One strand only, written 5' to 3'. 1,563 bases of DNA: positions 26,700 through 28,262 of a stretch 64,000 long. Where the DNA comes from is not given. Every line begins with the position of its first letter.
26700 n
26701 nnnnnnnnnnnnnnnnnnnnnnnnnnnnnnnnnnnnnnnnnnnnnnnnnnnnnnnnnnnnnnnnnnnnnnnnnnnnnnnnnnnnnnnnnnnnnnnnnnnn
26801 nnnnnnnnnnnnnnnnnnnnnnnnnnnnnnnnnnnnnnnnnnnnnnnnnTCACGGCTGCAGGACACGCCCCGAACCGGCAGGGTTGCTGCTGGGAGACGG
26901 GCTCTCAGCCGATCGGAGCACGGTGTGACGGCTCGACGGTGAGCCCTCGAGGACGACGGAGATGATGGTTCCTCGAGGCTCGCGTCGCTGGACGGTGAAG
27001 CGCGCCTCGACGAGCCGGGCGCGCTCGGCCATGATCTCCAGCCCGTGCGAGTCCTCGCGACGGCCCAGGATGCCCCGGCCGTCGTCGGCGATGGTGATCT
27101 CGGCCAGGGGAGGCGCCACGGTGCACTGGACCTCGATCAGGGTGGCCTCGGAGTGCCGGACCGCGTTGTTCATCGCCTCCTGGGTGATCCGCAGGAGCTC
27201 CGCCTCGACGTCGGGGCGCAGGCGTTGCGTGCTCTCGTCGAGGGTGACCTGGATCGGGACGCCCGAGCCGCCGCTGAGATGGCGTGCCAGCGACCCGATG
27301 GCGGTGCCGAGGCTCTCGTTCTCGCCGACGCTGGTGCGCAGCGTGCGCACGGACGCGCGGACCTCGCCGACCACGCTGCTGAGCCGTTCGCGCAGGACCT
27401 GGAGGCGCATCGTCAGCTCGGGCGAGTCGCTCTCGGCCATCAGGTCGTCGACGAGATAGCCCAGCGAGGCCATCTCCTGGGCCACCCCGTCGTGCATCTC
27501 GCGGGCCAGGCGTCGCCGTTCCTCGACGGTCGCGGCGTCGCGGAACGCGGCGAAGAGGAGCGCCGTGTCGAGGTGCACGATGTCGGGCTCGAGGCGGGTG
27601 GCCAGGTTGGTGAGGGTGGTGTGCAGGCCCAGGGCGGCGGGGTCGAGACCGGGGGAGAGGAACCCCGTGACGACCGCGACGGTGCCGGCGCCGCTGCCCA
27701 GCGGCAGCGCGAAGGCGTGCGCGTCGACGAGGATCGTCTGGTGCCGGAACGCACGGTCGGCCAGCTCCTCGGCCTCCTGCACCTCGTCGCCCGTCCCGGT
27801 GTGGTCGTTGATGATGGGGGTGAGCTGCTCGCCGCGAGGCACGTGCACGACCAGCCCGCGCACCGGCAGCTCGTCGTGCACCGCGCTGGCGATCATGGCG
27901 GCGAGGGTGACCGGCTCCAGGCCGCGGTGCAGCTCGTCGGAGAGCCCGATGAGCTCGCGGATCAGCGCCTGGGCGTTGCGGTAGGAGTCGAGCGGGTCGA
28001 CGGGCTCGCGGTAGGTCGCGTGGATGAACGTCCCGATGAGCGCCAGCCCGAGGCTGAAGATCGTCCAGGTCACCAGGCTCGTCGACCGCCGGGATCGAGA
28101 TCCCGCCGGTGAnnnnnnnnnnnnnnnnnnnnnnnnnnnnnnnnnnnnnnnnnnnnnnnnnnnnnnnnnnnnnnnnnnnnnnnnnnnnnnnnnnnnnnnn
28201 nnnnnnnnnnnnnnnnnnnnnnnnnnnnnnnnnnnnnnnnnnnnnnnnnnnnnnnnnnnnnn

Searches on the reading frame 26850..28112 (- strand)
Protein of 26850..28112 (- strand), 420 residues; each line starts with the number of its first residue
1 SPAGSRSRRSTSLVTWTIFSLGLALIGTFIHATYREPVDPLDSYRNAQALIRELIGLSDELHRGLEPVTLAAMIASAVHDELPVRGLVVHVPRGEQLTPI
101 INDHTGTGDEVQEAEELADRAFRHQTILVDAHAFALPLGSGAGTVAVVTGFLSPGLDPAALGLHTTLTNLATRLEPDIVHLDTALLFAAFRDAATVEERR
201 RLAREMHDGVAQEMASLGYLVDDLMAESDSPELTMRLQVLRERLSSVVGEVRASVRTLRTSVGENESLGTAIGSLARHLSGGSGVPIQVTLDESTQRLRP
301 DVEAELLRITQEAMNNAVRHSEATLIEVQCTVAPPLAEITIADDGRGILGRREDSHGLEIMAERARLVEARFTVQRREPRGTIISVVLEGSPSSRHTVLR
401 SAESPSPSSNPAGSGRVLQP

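Call 26: search_protein_families(library=pfam, proteins=[window:26850-28112:-], max_evalue=0.01)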
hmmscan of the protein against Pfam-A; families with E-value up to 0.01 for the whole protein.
window:26850-28112:- (420 aa): 3 families
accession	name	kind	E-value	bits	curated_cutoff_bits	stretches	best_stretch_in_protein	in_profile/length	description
PF07730.19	HisKA_3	-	5.2e-11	43.4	24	1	198-261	1-66/68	Histidine kinase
PF02518.31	HATPase_c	-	2.5e-07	31.5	26.4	1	303-388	3-107/111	Histidine kinase-, DNA gyrase B-, and HSP90-like ATPase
PF13581.12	HATPase_c_2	-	4.8e-05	23.8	27.4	1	296-348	22-78/127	Histidine kinase-like ATPase domain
